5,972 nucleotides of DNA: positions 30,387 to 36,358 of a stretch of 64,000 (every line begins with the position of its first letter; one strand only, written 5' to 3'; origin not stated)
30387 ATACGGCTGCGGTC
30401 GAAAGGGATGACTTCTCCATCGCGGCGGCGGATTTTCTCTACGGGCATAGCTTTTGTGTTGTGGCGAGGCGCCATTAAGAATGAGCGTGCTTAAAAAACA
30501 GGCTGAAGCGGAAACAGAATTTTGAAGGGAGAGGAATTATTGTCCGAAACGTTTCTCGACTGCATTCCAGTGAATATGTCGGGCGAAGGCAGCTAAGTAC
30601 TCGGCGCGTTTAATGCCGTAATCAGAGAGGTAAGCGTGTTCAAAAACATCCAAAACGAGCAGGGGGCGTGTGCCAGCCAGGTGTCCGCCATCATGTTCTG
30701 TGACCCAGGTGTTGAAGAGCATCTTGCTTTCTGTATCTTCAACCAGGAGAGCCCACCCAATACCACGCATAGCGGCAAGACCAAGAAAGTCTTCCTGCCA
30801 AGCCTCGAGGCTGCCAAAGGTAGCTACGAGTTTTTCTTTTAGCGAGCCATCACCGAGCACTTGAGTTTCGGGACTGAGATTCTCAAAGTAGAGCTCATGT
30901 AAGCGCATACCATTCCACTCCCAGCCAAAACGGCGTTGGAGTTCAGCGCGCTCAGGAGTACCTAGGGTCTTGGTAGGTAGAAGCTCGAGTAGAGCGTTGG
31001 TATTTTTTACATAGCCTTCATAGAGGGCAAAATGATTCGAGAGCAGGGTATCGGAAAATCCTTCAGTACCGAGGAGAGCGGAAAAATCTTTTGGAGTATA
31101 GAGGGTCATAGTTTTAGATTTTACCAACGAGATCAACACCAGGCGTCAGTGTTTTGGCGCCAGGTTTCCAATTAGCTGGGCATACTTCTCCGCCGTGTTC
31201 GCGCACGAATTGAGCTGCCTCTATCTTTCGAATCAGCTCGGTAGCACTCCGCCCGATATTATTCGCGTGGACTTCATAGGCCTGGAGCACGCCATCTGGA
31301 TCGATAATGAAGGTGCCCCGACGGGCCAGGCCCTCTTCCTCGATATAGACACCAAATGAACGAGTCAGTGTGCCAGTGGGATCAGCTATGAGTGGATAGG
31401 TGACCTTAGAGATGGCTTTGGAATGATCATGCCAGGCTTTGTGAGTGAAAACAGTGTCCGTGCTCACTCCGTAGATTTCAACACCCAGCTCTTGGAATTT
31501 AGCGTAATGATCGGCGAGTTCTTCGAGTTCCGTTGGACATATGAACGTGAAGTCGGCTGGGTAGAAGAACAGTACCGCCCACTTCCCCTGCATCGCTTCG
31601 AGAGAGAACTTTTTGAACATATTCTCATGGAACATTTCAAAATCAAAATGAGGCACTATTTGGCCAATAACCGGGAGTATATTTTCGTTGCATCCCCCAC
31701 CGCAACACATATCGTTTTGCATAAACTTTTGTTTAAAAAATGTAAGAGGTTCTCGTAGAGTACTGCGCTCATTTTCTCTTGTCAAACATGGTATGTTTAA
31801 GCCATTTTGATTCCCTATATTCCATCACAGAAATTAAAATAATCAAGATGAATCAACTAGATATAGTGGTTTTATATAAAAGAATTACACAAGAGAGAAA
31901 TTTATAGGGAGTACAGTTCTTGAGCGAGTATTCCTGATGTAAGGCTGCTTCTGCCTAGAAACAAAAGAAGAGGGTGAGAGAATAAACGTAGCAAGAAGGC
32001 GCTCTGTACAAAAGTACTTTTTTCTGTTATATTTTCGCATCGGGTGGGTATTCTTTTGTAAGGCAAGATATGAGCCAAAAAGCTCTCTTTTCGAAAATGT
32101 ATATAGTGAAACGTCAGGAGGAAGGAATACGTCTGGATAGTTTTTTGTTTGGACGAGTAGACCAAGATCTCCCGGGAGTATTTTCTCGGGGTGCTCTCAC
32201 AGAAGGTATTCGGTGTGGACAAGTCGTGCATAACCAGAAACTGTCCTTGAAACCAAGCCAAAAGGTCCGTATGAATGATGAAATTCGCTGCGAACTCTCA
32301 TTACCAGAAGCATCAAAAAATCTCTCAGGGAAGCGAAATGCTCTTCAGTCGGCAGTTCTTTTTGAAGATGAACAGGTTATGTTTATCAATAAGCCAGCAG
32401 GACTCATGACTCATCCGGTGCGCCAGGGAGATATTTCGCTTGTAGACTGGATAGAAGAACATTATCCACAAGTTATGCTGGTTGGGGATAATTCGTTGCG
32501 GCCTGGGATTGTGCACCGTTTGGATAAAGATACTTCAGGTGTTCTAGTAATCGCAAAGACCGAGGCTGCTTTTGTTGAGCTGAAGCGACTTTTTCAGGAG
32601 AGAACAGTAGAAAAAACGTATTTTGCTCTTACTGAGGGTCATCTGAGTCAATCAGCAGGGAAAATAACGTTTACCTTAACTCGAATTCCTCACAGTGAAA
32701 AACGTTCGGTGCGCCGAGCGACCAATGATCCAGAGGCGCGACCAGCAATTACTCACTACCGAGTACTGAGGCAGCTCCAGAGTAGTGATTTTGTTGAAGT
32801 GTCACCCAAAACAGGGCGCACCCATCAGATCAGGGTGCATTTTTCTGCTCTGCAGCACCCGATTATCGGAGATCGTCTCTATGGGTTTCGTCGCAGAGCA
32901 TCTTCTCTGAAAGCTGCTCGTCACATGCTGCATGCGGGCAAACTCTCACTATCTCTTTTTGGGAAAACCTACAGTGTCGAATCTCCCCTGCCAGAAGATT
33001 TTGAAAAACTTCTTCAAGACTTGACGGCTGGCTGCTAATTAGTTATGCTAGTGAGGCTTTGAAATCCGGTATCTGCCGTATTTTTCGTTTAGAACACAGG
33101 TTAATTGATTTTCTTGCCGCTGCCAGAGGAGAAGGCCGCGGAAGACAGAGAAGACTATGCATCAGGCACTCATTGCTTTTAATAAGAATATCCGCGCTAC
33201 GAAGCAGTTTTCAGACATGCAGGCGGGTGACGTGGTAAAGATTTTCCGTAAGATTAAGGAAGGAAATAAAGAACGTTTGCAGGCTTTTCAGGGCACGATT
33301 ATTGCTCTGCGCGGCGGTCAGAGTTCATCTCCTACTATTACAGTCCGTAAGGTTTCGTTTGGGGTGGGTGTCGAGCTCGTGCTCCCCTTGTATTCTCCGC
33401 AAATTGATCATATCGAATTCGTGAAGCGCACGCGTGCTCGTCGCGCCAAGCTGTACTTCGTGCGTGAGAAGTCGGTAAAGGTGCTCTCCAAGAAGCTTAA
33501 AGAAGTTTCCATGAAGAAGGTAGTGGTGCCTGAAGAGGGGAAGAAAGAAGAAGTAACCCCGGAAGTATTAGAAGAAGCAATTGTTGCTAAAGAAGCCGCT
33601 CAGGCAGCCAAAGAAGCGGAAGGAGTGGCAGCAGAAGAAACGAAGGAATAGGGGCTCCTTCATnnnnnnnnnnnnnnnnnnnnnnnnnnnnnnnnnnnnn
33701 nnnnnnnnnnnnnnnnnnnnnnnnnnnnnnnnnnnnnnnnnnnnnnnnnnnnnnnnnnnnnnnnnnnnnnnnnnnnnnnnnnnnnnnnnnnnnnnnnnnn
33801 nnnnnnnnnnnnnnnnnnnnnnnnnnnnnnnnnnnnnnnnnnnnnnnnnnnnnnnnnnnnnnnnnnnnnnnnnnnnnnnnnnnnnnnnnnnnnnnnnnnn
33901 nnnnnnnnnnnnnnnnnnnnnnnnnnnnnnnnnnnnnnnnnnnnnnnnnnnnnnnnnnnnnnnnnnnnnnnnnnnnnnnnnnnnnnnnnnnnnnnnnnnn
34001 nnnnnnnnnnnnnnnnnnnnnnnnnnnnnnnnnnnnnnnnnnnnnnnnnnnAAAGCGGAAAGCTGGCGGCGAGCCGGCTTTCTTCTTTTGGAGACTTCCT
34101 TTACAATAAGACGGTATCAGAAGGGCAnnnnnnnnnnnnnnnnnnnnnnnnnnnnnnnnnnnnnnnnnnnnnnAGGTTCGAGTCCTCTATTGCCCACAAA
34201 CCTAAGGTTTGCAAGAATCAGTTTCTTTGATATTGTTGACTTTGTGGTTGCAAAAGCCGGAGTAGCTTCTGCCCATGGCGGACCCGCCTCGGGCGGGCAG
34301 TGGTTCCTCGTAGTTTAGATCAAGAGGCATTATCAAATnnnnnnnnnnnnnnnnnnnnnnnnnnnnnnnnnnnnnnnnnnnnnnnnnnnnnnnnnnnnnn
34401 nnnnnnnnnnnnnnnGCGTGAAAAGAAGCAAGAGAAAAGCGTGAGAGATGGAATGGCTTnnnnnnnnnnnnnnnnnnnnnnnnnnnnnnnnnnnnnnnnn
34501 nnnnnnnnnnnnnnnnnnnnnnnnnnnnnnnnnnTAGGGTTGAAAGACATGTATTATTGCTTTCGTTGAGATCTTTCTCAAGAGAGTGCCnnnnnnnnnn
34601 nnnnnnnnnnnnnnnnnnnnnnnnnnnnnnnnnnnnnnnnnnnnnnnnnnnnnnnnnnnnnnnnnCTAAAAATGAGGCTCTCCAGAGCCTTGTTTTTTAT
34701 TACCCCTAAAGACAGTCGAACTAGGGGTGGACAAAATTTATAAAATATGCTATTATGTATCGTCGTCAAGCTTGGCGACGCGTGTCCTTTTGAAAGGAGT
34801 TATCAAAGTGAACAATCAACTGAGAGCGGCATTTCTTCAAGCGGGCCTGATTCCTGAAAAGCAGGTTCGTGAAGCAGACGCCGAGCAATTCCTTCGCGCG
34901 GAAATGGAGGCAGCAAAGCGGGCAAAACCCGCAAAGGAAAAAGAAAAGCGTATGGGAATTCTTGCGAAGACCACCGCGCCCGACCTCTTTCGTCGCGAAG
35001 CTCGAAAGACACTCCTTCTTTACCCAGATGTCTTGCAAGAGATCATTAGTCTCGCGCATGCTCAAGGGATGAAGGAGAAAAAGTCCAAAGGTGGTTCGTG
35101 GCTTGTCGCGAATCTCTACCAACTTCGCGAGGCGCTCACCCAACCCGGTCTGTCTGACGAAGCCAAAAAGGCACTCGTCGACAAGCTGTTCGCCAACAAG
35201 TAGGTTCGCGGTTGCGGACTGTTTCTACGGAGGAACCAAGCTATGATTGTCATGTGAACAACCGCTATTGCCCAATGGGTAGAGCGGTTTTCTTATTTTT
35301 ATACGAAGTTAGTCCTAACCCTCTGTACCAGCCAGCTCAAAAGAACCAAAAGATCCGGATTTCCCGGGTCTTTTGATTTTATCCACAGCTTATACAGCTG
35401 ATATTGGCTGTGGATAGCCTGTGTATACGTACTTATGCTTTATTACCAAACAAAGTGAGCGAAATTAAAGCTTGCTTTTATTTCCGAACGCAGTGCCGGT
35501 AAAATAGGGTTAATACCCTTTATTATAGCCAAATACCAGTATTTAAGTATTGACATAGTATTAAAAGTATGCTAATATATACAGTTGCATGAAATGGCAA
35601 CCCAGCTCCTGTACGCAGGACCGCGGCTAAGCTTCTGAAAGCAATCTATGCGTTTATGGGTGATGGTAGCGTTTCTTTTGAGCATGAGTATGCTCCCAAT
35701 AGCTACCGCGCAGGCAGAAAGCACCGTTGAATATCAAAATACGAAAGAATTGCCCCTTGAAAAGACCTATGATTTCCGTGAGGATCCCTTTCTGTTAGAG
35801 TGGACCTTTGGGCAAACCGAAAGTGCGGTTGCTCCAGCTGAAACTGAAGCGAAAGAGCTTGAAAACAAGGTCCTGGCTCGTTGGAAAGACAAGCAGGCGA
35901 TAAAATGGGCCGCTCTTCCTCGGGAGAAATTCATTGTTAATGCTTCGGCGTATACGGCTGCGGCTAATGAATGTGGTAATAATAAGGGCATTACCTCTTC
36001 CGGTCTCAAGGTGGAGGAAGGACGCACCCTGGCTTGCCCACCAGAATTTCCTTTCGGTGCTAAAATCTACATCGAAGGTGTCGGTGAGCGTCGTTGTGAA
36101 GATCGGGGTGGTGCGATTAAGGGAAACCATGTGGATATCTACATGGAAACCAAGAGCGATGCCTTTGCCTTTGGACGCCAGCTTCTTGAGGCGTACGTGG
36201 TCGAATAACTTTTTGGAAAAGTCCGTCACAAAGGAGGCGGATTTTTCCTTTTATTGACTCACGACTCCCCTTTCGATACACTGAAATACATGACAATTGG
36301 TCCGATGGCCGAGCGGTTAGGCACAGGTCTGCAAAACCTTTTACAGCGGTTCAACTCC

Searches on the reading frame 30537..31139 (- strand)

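Call 73: search_protein_families(library=pfam, proteins=[window:30537-31139:-])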
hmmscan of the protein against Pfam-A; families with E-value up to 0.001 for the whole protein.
window:30537-31139:- (200 aa): 1 family
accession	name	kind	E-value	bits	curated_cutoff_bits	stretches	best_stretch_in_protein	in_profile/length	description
PF02777.23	Sod_Fe_C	-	9e-24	83.9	20.9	1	98-197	3-102/102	Iron/manganese superoxide dismutases, C-terminal domain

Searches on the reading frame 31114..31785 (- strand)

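Call 73: search_protein_families(library=pfam, proteins=[window:31114-31785:-])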
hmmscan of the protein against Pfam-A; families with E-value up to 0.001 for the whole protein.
window:31114-31785:- (223 aa): 3 families
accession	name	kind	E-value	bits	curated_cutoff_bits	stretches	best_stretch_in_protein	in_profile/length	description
PF00578.27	AhpC-TSA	-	3e-40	137.5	26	1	40-169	1-123/124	AhpC/TSA family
PF08534.16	Redoxin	-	6e-17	62.2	26.6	1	54-178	13-139/148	Redoxin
PF10417.14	1-cysPrx_C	-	2.2e-09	37.5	21.1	1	190-215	1-26/41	C-terminal domain of 1-Cys peroxiredoxin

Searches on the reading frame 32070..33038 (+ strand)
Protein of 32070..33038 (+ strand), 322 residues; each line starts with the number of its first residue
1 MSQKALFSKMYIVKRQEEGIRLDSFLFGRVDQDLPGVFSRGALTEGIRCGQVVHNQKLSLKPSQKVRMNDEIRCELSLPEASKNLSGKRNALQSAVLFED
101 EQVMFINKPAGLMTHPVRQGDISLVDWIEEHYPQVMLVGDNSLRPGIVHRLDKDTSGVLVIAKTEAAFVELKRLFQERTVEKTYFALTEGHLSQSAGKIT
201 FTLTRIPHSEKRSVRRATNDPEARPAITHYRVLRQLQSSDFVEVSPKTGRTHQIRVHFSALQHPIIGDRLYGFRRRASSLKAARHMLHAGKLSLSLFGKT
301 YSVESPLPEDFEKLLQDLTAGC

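Call 73: search_protein_families(library=pfam, proteins=[window:32070-33038:+])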
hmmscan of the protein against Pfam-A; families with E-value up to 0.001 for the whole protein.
window:32070-33038:+ (322 aa): 1 family
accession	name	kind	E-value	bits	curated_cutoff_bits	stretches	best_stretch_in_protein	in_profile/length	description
PF00849.27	PseudoU_synth_2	-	7.8e-33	114.3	26.8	1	103-260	2-152/152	RNA pseudouridylate synthase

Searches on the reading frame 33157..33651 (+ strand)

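Call 73: search_protein_families(library=pfam, proteins=[window:33157-33651:+])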
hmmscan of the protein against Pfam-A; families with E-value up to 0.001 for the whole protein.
window:33157-33651:+ (164 aa): 1 family
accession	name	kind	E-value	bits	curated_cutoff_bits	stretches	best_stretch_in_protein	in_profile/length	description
PF01245.26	Ribosomal_L19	-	6.2e-32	110.3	22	1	13-109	10-105/111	Ribosomal protein L19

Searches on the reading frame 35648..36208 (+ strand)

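Call 7: search_protein_families(library=pfam, proteins=[window:35648-36208:+])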
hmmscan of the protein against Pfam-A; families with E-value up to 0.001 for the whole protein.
window:35648-36208:+ (186 aa): 1 family
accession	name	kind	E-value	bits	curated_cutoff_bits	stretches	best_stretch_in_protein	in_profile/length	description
PF06725.17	3D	-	1.6e-10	41.5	23.8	1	129-185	4-71/72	3D domain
